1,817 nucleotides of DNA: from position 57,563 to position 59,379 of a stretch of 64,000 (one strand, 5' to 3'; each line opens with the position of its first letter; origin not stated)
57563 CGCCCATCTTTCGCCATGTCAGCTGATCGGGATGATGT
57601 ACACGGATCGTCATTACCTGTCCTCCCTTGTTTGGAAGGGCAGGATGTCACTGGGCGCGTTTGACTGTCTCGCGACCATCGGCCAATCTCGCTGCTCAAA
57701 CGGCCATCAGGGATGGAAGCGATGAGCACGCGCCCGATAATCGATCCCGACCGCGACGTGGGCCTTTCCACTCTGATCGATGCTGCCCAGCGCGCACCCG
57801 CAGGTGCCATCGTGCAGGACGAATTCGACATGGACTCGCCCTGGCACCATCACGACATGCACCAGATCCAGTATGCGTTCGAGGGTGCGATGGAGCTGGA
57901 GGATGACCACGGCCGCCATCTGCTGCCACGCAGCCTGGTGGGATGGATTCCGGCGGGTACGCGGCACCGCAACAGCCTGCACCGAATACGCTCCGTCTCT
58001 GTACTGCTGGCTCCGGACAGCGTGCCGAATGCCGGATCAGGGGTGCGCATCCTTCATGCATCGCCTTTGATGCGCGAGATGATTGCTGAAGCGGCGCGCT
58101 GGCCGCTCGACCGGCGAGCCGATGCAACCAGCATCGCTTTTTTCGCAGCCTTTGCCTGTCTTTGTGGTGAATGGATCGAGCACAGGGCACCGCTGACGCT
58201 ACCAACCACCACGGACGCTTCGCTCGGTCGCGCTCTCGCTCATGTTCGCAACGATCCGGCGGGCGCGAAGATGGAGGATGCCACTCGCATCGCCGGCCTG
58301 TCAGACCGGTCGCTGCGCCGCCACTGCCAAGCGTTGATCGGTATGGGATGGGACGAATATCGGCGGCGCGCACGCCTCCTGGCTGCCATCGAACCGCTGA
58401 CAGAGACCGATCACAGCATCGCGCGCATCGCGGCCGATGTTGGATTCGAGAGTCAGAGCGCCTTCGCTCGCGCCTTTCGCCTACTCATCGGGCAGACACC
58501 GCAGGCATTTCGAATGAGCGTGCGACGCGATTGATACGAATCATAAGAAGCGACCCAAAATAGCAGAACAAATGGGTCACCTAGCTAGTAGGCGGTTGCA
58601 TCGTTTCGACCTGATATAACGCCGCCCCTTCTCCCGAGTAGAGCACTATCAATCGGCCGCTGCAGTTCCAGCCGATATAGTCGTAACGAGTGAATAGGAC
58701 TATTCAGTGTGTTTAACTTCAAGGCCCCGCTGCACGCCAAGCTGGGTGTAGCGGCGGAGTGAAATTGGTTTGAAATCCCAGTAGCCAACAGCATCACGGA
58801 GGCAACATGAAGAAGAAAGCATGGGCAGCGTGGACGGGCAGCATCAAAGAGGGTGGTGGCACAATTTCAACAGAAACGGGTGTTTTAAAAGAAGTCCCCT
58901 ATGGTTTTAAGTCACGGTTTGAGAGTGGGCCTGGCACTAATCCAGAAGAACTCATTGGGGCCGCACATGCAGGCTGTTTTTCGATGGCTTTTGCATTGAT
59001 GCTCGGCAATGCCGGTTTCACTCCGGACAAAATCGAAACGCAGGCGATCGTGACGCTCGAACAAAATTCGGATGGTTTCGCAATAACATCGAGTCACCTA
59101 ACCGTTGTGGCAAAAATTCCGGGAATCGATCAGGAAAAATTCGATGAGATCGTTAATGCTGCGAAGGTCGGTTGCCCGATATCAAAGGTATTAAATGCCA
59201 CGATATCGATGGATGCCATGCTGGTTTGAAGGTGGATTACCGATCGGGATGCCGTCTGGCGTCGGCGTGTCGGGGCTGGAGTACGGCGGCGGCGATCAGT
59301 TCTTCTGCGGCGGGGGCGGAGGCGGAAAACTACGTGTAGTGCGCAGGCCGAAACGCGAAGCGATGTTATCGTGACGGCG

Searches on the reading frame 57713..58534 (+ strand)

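Call 65: search_protein_families(library=pfam, proteins=[window:57713-58534:+], max_evalue=0.001)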
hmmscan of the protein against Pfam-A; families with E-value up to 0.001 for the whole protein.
window:57713-58534:+ (273 aa): 3 families
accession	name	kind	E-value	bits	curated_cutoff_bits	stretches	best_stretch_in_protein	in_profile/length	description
PF12833.13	HTH_18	-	2.7e-22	79.3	33.6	1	192-267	3-78/80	Helix-turn-helix domain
PF00165.29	HTH_AraC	-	6.8e-09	36.1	26.6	1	235-267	10-41/42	Bacterial regulatory helix-turn-helix proteins, AraC family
PF02311.25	AraC_binding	-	0.00028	21.1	21.1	1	43-130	17-99/135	AraC-like ligand binding domain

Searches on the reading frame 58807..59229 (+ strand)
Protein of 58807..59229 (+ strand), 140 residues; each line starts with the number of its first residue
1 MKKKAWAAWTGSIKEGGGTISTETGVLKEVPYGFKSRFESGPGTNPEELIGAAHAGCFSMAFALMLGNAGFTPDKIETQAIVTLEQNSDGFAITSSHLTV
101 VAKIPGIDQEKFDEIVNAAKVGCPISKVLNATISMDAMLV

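Call 65: search_protein_families(library=pfam, proteins=[window:58807-59229:+], max_evalue=0.001)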
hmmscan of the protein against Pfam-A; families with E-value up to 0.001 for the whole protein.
window:58807-59229:+ (140 aa): 1 family
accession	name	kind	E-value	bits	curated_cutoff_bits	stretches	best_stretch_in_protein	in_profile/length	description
PF02566.24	OsmC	-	9.6e-19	68.1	27.5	1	41-135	3-97/100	OsmC-like protein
